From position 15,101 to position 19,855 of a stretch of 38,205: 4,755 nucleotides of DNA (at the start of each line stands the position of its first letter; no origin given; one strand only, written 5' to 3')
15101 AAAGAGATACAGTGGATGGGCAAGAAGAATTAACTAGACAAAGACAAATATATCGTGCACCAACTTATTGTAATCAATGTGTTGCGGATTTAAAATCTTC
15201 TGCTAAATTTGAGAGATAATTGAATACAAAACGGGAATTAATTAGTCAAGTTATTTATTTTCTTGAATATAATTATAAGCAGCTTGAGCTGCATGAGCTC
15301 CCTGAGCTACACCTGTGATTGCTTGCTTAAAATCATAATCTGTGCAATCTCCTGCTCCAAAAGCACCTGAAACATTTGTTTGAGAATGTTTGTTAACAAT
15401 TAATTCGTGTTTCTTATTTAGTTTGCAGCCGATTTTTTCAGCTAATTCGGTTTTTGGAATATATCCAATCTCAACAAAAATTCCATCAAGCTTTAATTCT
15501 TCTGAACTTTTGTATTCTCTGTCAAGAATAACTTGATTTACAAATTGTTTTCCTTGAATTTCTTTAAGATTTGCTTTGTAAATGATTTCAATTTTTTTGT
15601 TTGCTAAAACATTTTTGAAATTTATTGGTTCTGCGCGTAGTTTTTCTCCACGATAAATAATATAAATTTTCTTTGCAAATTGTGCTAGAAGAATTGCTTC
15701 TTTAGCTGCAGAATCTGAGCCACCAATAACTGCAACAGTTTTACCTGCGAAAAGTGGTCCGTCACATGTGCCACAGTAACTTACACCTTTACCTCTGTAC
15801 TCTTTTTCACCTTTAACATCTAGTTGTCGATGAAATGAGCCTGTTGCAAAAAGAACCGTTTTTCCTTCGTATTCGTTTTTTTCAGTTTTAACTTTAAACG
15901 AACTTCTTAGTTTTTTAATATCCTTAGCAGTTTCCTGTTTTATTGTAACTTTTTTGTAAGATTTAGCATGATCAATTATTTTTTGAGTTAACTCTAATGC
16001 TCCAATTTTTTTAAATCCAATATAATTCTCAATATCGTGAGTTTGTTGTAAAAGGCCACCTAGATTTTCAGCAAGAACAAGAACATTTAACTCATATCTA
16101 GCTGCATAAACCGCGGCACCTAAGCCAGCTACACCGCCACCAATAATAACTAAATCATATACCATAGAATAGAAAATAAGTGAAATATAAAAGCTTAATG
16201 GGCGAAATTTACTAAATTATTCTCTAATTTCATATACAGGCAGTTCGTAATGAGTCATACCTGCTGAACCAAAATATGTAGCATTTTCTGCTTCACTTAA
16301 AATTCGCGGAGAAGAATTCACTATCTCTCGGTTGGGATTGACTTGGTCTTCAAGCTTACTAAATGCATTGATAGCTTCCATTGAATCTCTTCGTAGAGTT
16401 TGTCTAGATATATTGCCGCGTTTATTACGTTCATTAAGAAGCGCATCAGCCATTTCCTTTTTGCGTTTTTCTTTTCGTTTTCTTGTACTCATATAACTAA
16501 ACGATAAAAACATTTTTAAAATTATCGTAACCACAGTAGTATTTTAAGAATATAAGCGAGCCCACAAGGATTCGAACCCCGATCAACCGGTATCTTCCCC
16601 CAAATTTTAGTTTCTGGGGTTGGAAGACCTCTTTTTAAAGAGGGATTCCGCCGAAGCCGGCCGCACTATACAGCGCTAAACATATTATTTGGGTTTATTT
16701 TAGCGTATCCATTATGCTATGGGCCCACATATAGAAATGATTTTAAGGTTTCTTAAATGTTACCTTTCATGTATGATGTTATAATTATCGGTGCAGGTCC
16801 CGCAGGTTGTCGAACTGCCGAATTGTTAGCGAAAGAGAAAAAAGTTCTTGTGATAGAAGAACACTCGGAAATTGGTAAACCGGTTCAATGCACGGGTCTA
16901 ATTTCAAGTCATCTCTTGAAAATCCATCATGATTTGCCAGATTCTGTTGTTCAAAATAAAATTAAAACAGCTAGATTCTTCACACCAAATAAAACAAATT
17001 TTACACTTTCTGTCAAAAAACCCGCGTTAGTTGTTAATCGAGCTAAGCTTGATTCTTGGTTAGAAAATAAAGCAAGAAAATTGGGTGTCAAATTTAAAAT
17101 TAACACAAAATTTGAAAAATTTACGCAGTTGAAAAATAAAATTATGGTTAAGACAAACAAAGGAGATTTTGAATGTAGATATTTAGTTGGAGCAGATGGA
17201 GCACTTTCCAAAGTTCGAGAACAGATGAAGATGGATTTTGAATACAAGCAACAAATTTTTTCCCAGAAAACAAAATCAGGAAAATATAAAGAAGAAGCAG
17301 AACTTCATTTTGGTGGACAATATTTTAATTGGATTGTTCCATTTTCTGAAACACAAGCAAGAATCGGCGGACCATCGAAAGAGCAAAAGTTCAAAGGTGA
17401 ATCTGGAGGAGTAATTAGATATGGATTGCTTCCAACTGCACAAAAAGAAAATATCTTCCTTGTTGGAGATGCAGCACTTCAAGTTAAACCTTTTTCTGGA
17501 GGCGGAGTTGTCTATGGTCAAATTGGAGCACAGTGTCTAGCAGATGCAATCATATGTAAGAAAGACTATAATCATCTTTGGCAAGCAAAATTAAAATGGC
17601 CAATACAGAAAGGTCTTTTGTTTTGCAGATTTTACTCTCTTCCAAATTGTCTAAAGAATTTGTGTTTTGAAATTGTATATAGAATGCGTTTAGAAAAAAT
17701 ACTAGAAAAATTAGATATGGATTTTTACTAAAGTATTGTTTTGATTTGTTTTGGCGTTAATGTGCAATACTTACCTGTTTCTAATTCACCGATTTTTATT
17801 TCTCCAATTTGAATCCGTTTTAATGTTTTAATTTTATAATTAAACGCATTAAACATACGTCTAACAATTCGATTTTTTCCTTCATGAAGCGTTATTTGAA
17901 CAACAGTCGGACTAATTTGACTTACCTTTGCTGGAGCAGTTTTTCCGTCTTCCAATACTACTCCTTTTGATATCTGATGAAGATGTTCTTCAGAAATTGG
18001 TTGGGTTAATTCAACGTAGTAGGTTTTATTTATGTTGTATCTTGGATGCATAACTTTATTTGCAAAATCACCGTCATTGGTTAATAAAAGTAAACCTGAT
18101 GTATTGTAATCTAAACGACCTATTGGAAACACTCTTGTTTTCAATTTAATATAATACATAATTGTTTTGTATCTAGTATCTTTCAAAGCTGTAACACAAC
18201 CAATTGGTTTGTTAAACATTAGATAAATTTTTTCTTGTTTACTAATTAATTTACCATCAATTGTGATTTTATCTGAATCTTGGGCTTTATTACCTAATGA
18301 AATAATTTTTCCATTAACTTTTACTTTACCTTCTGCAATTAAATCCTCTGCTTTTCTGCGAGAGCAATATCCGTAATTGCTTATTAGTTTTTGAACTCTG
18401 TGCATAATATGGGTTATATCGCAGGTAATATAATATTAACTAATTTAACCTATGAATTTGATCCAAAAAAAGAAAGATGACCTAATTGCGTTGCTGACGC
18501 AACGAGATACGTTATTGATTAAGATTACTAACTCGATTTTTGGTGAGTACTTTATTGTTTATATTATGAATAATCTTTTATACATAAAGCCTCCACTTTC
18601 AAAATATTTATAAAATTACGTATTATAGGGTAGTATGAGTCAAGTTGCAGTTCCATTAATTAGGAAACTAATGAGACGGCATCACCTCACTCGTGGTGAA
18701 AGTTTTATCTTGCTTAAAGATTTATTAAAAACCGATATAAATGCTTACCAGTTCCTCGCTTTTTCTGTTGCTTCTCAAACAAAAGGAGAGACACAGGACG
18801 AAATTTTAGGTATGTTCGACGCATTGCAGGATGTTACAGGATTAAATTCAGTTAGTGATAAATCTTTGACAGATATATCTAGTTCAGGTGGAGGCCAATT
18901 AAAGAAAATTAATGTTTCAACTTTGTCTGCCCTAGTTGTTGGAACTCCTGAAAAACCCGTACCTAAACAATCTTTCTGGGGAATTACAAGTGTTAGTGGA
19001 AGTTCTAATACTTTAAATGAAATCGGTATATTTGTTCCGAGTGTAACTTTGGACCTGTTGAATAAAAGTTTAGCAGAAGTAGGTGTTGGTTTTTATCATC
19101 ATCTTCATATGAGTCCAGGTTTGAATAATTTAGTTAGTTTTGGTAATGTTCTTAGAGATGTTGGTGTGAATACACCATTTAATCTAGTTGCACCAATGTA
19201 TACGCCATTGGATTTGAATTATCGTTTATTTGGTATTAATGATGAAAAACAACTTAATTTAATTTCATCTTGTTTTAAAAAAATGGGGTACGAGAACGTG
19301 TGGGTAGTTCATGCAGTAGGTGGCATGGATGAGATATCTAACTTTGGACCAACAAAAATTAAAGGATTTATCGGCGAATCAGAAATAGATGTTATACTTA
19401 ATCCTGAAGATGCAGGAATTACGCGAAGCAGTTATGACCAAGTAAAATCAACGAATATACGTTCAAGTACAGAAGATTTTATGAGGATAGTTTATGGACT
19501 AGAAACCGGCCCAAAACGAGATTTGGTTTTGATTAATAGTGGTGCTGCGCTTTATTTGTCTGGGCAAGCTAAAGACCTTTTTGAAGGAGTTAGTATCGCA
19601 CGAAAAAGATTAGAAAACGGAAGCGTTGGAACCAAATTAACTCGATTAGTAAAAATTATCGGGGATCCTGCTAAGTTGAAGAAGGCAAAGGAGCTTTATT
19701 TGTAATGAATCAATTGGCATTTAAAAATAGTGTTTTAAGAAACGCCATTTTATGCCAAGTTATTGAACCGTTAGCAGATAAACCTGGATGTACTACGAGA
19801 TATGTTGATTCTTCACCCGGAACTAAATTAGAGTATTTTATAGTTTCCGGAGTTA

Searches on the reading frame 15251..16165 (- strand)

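Call 36: search_protein_families(library=pfam, proteins=[window:15251-16165:-], max_evalue=0.001)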
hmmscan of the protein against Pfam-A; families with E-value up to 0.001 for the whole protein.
window:15251-16165:- (304 aa): 8 families
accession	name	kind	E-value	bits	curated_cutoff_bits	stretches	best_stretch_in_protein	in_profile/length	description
PF07992.20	Pyr_redox_2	-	5.4e-44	151.2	26.1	1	3-289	1-291/291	Pyridine nucleotide-disulphide oxidoreductase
PF13738.12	Pyr_redox_3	-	2.4e-23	83.3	30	1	70-272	93-305/305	Pyridine nucleotide-disulphide oxidoreductase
PF00070.33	Pyr_redox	-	4.6e-11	43.5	22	1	144-214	2-79/82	Pyridine nucleotide-disulphide oxidoreductase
PF01134.28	GIDA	-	6.2e-08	32.5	22.1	1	4-40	1-37/391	Glucose inhibited division protein A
PF01266.30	DAO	-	1e-06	29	27.9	1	4-34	1-31/353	FAD dependent oxidoreductase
PF12831.13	FAD_oxidored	-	2.7e-05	24.1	27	1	4-39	1-38/416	FAD dependent oxidoreductase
PF13450.12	NAD_binding_8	-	0.00045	20.9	21.9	0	7-41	1-37/68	NAD(P)-binding Rossmann-like domain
PF03486.20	HI0933_like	-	0.0008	19.4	50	0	4-33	2-31/244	HI0933-like protein Rossmann domain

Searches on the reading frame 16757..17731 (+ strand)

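Call 36: search_protein_families(library=pfam, proteins=[window:16757-17731:+], max_evalue=0.001)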
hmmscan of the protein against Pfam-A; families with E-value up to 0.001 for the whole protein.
window:16757-17731:+ (324 aa): 10 families
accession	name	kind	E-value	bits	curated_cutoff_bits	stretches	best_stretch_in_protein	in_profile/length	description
PF01494.25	FAD_binding_3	-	4.4e-20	72.6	22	1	6-168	2-178/349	FAD binding domain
PF07992.20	Pyr_redox_2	-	7.6e-11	42.4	26.1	1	6-36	1-32/291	Pyridine nucleotide-disulphide oxidoreductase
PF03486.20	HI0933_like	-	1.1e-10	41.8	50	1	7-47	2-43/244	HI0933-like protein Rossmann domain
PF01266.30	DAO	-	1.7e-09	38.1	27.9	1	7-52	1-49/353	FAD dependent oxidoreductase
PF13738.12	Pyr_redox_3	-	5.1e-08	33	30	1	9-180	1-165/305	Pyridine nucleotide-disulphide oxidoreductase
PF05834.18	Lycopene_cycl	-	2e-06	27.6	23.4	1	7-153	1-145/380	Lycopene cyclase protein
PF13450.12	NAD_binding_8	-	2.4e-06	28.1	21.9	1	10-40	1-32/68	NAD(P)-binding Rossmann-like domain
PF00070.33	Pyr_redox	-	2.3e-05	25.3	22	0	8-40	2-35/82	Pyridine nucleotide-disulphide oxidoreductase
PF01946.23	Thi4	-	7e-05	22.6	26.2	1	6-48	18-62/235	Thi4 family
PF00890.30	FAD_binding_2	-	0.00074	19.3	20.4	1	7-47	1-43/414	FAD binding domain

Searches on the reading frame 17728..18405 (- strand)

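Call 36: search_protein_families(library=pfam, proteins=[window:17728-18405:-], max_evalue=0.001)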
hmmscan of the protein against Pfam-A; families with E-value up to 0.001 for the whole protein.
window:17728-18405:- (225 aa): 2 families
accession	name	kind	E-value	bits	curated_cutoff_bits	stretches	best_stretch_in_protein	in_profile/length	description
PF00849.27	PseudoU_synth_2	-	1.6e-23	84.1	26.8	1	61-187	2-152/152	RNA pseudouridylate synthase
PF01479.30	S4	-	1.6e-10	40.9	22.8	1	3-38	2-39/48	S4 domain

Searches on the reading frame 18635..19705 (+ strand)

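Call 36: search_protein_families(library=pfam, proteins=[window:18635-19705:+], max_evalue=0.001)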
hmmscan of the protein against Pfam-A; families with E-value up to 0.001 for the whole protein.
window:18635-19705:+ (356 aa): 2 families
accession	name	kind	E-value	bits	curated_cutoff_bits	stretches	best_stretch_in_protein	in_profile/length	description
PF00591.27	Glycos_transf_3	-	1.1e-41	143.6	27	1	77-330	3-251/253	Glycosyl transferase family, a/b domain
PF02885.22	Glycos_trans_3N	-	3.3e-10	40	26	1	7-66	2-61/63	Glycosyl transferase family, helical bundle domain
